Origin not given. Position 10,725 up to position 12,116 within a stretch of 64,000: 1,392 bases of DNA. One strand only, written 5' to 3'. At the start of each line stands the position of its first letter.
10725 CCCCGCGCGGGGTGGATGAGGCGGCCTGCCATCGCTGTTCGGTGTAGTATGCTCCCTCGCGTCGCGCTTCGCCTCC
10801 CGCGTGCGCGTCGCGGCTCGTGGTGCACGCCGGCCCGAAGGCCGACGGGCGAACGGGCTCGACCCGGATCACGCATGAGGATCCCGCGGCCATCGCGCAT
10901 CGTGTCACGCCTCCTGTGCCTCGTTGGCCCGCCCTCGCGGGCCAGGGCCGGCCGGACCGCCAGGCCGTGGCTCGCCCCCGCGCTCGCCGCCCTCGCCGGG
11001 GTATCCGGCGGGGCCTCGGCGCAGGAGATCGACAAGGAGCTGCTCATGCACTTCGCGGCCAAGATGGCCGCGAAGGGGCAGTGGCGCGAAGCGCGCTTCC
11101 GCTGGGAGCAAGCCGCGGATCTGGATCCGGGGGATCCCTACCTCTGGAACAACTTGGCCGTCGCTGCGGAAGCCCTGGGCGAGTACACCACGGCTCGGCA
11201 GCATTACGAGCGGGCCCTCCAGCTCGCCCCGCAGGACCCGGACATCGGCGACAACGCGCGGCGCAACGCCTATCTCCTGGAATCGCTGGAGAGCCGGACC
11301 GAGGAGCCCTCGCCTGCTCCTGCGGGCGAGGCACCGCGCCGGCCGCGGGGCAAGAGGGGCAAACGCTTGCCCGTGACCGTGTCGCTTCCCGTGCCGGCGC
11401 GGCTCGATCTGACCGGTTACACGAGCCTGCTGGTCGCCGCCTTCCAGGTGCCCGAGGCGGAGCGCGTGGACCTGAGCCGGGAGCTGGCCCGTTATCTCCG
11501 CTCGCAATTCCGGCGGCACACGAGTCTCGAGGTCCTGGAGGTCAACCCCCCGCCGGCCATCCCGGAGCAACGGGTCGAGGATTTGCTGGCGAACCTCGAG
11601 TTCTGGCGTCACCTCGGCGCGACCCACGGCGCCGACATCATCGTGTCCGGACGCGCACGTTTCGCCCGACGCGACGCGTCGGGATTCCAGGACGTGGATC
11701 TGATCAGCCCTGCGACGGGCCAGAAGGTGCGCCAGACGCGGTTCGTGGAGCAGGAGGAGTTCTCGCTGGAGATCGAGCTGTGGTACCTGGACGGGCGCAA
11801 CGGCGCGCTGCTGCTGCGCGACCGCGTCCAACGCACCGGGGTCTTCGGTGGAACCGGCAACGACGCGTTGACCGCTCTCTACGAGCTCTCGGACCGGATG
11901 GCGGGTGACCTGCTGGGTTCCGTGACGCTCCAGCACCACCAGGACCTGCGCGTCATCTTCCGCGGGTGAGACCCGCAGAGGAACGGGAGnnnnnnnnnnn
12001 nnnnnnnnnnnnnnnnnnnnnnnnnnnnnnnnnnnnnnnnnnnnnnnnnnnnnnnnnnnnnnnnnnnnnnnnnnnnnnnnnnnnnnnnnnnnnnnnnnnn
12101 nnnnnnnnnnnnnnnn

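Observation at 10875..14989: A POTRA-less Omp85 barrel is fused to a metallopeptidase-like domain and a TolB-type propeller, preceded by a TPR/TolB-N-like protein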

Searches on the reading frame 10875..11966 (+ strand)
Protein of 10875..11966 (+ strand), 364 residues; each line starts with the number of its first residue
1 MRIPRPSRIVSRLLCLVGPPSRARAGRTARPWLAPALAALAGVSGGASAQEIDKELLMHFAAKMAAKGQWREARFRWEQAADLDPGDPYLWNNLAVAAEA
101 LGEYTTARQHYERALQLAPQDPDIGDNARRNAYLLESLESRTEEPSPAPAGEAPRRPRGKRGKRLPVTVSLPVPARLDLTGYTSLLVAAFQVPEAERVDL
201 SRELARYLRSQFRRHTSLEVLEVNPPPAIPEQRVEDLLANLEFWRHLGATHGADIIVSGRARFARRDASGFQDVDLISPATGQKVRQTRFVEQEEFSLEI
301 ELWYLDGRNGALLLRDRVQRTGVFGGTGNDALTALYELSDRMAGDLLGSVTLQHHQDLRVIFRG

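Call 3: search_protein_families(library=pfam, proteins=[window:10875-11966:+], max_evalue=1)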
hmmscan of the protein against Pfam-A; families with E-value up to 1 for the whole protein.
window:10875-11966:+ (364 aa): 19 families
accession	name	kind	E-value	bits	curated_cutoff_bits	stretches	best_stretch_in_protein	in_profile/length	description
PF07719.23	TPR_2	-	2.8e-11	43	27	2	88-121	1-34/34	Tetratricopeptide repeat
PF13414.12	TPR_11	-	3.2e-11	43.1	26.8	2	100-124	6-30/42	TPR repeat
PF13432.12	TPR_16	-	4.5e-09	37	32.7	1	66-122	9-65/65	Tetratricopeptide repeat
PF00515.34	TPR_1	-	1.4e-08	34.6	27.8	1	89-121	2-34/34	Tetratricopeptide repeat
PF13431.12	TPR_17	-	5.5e-08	32.9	24.4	1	78-109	3-34/34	Tetratricopeptide repeat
PF13428.12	TPR_14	-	1.2e-07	32.1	23.5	2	90-124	3-37/44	Tetratricopeptide repeat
PF14559.12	TPR_19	-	5.6e-07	30.2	25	1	66-124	3-61/68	Tetratricopeptide repeat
PF13371.12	TPR_9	-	7.7e-07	29.5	35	1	68-124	9-65/73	Tetratricopeptide repeat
PF13181.12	TPR_8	-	4.1e-05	23.9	25.7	1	90-121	3-34/34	Tetratricopeptide repeat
PF13176.12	TPR_7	-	5.4e-05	23.4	27.9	1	91-123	2-34/36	Tetratricopeptide repeat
PF13424.12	TPR_12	-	0.00011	22.8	30.1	1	90-118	5-33/77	Tetratricopeptide repeat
PF23914.1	TPR_CcmH_CycH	-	0.0026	18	42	1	84-124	46-86/158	Cytochrome c-type biogenesis protein H TPR domain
PF13374.12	TPR_10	-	0.0056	17.1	27.5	1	92-117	6-31/42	Tetratricopeptide repeat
PF13429.12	TPR_15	-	0.0092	15.9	26.2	1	79-123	138-181/280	Tetratricopeptide repeat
PF13174.12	TPR_6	-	0.02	15.9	26.3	1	94-120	6-32/33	Tetratricopeptide repeat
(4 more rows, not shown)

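Call 4: search_protein_families(library=ncbifam, proteins=[window:10875-11966:+], max_evalue=1)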
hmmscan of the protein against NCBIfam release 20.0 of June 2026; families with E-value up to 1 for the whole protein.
window:10875-11966:+ (364 aa): 13 families
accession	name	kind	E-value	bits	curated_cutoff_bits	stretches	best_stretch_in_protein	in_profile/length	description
TIGR02521.1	type_IV_pilW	equivalog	4.1e-07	29.8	154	1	60-127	37-104/234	type IV pilus biogenesis/stability protein PilW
TIGR02917.1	PEP_TPR_lipo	equivalog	1.5e-06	26.4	312.2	1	53-126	769-841/899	XrtA/PEP-CTERM system TPR-repeat protein PrsT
NF033920.0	C39_PA2778_fam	equivalog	1.4e-05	24.6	150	1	57-119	193-255/255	PA2778 family cysteine peptidase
TIGR02552.1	LcrH_SycD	equivalog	2.1e-05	24.3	104.8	1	62-123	26-87/136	SycD/LcrH family type III secretion system chaperone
NF008520.0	PRK11447.1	equivalog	0.00098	17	858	1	50-123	457-530/1157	cellulose synthase complex outer membrane protein BcsC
NF040959.1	MamA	equivalog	0.0056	16.1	200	1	58-122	41-105/204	magnetosome protein MamA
NF033762.1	social_mot_Tgl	equivalog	0.016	14.6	225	1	49-124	25-102/252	social motility TPR repeat lipoprotein Tgl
TIGR03939.1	PGA_TPR_OMP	equivalog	0.024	12.8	366.65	1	66-137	98-166/800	poly-beta-1,6 N-acetyl-D-glucosamine export porin PgaA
TIGR00540.1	TPR_hemY_coli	hypoth_equivalog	0.032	13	142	1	47-113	319-384/385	heme biosynthesis-associated TPR protein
NF052415.1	T3SS_chap_SctY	equivalog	0.053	14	70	1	53-120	5-72/106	type III secretion apparatus assembly chaperone SctY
NF052243.1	T4PFormProtSgmX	equivalog_domain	0.072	11.3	1800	1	92-175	974-1053/1065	type IV pili formation protein SgmX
NF047507.1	TPR_BatC_Lepto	exception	0.19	11.1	175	1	66-129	36-99/214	TPR repeat-containing protein BatC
NF033650.1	ANR_neg_reg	subfamily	0.34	10.8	32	0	94-120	8-34/54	ANR family transcriptional regulator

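Call 13: find_homologous_proteins(query=window:10875-11966:+)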
Query window:10875-11966:+ (364 aa): 246 proteins with E <= 0.001 among 8000 candidates; the best 120 are listed.
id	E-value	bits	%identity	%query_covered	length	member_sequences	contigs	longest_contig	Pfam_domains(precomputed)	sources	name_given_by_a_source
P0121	2.0e-200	683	100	84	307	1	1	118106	PF14559.13,PF13431.13,PF13414.13,PF13371.13,PF00515.35,PF13432.13,PF13428.13,PF07719.24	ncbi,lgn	-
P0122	3.4e-101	357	53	87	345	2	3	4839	PF13414.13,PF13432.13,PF13428.13,PF07719.24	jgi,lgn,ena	-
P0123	6.7e-101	356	52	91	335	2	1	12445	PF13414.13,PF13432.13,PF07719.24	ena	-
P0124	5.4e-100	353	51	93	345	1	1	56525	PF13414.13,PF13432.13,PF13428.13,PF07719.24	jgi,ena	-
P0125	7.8e-100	352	55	85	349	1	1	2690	PF14559.13,PF13414.13,PF13432.13,PF07719.24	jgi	-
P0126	1.1e-99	352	57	82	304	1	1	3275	PF14559.13,PF13414.13,PF13432.13,PF13428.13,PF07719.24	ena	-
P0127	1.4e-99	352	51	86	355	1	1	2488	PF14559.13,PF13414.13,PF13432.13,PF07719.24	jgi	jgi:hypothetical protein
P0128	4.1e-99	350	50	87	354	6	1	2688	PF14559.13,PF13431.13,PF13414.13,PF00515.35,PF13424.13,PF13432.13,PF13428.13,PF07719.24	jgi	-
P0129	2.2e-98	348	53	87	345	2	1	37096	PF13414.13,PF07719.24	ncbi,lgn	-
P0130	2.7e-98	347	50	90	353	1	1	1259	PF14559.13,PF13414.13,PF13432.13,PF07719.24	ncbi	-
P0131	4.0e-98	347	51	91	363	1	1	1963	PF13432.13,PF13428.13,PF07719.24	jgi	jgi:hypothetical protein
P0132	7.8e-98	346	52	87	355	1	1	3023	PF14559.13,PF13414.13,PF00515.35,PF13424.13,PF13432.13,PF13428.13,PF07719.24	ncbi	-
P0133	6.9e-97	343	54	88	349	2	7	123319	PF13432.13,PF07719.24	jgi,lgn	jgi:hypothetical protein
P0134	6.4e-96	339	52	84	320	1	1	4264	PF14559.13,PF13414.13,PF13432.13,PF07719.24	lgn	-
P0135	9.3e-96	339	52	84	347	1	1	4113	PF14559.13,PF13432.13,PF13428.13,PF07719.24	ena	-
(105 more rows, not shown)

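Call 49: predict_structure(alignment_id=A3)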
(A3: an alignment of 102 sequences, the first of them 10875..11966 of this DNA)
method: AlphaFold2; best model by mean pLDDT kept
length: 364 residues; sequences in the alignment: 102
mean_pLDDT: 88.2   pTM: 0.78
mean pLDDT of the five models: 88.2, 87.7, 87.2, 86.8, 86.5
residues with pLDDT >= 90: 279; 70-90: 16; 50-70: 46; < 50: 23
segments of 3 or more residues with pLDDT < 50: 9-29
pLDDT, mean of each block of 10 residues (from residue 1): 53 44 46 59 68 95 98 98 97 98 98 98 97 94 63 60 87 96 98 85 97 97 97 97 98 98 97 97 97 97 98 97 93 96 94 95 94
secondary structure, 60 per line:
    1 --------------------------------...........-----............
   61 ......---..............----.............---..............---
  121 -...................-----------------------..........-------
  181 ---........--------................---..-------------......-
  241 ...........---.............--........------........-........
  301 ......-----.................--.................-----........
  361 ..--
elements in order: H33-43 H49-66 H70-83 H88-100 H104-117 H122-140 E164-173 E184-191 H200-215 H234-239 H241-251 E255-267 E270-277 E284-291 E293-306 E312-325 H331-347 E353-362

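Call 75: fold_search(model_id=the predicted structure, library=pdb)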
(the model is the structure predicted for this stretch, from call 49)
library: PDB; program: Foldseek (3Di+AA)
matches with E <= 10: 1459; with E <= 0.001: 34
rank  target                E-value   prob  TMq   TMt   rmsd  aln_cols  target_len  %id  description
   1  8t8d_D                2.3e-06  1.00  0.26  0.45   7.8       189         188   12  Structure of Helicobacter pylori adhesin A, HpaA (released 2024-01-31)
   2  8z5n_0                2.3e-06  1.00  0.34  0.35  11.9       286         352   14  Cryo-EM structure of the LPHT ring (released 2025-10-22)
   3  8t8d_B                4.4e-06  1.00  0.27  0.47   7.6       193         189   12  Structure of Helicobacter pylori adhesin A, HpaA (released 2024-01-31)
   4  3w1e                  9.8e-06  1.00  0.31  0.31  15.1       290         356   11  Structure of FlgT, a flagellar basal body component protein (released 2013-04-03)
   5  8t8d_A                1.1e-05  1.00  0.27  0.43   7.7       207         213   11  Structure of Helicobacter pylori adhesin A, HpaA (released 2024-01-31)
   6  8t8d_C                1.2e-05  1.00  0.28  0.45   7.1       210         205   12  Structure of Helicobacter pylori adhesin A, HpaA (released 2024-01-31)
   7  8rbk                  5.7e-05  0.99  0.23  0.14  17.5       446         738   12  Bos taurus PRMT9 in the presence of SAH (released 2024-12-11)
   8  3bgh_B                9.1e-05  1.00  0.26  0.45   7.3       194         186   10  Crystal structure of putative neuraminyllactose-binding hemagglutinin homolog from Helicobacter pylori (released 2007-12-11)
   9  5t0z_B                1.0e-04  1.00  0.24  0.45  11.3       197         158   13  PelC from Geobacter metallireducens (released 2017-03-15)
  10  3bgh_A                1.4e-04  1.00  0.26  0.44   7.4       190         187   10  Crystal structure of putative neuraminyllactose-binding hemagglutinin homolog from Helicobacter pylori (released 2007-12-11)
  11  4hrv_B                1.4e-04  1.00  0.23  0.50   8.1       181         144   13  Crystal Structure of Lipoprotein GNA1162 from Neisseria meningitidis (released 2013-04-24)
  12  9h80_A                1.9e-04  1.00  0.25  0.50   9.6       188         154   12  Structure of the outer membrane exopolysaccharide transporter PelBC (released 2025-06-11)
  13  6v8e_A                2.1e-04  1.00  0.22  0.64   1.2        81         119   26  Computationally designed C3-symmetric homotrimer from TPR repeat protein (released 2020-08-12)
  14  6vfh_A                2.3e-04  1.00  0.21  0.63   1.5        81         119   27  De novo designed tetrahedral nanoparticle T33_dn10 (released 2020-08-12)
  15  6v8e_D                2.5e-04  1.00  0.23  0.68   3.8        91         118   25  Computationally designed C3-symmetric homotrimer from TPR repeat protein (released 2020-08-12)
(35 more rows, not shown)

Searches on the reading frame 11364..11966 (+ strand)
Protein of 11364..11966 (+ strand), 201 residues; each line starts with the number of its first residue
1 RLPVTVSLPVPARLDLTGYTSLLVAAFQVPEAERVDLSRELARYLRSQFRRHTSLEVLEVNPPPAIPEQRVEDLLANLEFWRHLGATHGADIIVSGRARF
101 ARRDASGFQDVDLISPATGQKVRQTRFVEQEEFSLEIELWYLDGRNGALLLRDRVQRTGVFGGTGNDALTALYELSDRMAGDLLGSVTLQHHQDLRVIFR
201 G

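Call 81: search_protein_families(library=pfam, proteins=[window:11364-11966:+], max_evalue=1)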
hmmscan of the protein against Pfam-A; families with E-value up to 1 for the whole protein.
window:11364-11966:+ (201 aa): 1 family
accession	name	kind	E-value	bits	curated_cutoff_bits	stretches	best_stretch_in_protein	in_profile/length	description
PF04390.17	LptE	-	0.034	15.2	23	1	22-94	4-45/118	Lipopolysaccharide-assembly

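Call 94: find_homologous_proteins(query=A6, max_evalue=0.001)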
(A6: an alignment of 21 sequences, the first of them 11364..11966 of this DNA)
Query A6 (21 sequences) (201 aa, profile of the alignment): 99 proteins with E <= 0.001 among 8000 candidates.
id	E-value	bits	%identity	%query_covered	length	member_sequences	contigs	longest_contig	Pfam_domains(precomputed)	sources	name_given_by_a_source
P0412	2.6e-74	267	44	89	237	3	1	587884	-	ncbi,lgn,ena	-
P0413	3.0e-73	264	42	89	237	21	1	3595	-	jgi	-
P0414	2.8e-71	257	43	89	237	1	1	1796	-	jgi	jgi:nucleotide-binding universal stress UspA family protein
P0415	7.9e-70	253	26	85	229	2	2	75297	-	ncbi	-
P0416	3.8e-68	247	40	98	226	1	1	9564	-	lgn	-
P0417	2.0e-67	245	41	89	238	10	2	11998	-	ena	-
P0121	4.6e-67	244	100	100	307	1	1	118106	PF14559.13,PF13431.13,PF13414.13,PF13371.13,PF00515.35,PF13432.13,PF13428.13,PF07719.24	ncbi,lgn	-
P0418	2.9e-66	241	37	98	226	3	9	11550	-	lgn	-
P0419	1.9e-65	238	45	90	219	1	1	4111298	-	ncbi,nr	ncbi:MAG: hypothetical protein JSV80_16215 [Acidobacteriota bacterium]|nr:MAG: hypothetical protein 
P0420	7.1e-65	236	42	97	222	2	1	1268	-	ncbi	-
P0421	3.6e-64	234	38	98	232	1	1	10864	-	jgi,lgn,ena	-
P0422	9.5e-63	229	25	85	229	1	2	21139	-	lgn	-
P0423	1.2e-62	229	25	85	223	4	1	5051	-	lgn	-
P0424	3.5e-62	228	26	85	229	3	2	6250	-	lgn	-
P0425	3.5e-62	228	24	85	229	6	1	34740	-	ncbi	-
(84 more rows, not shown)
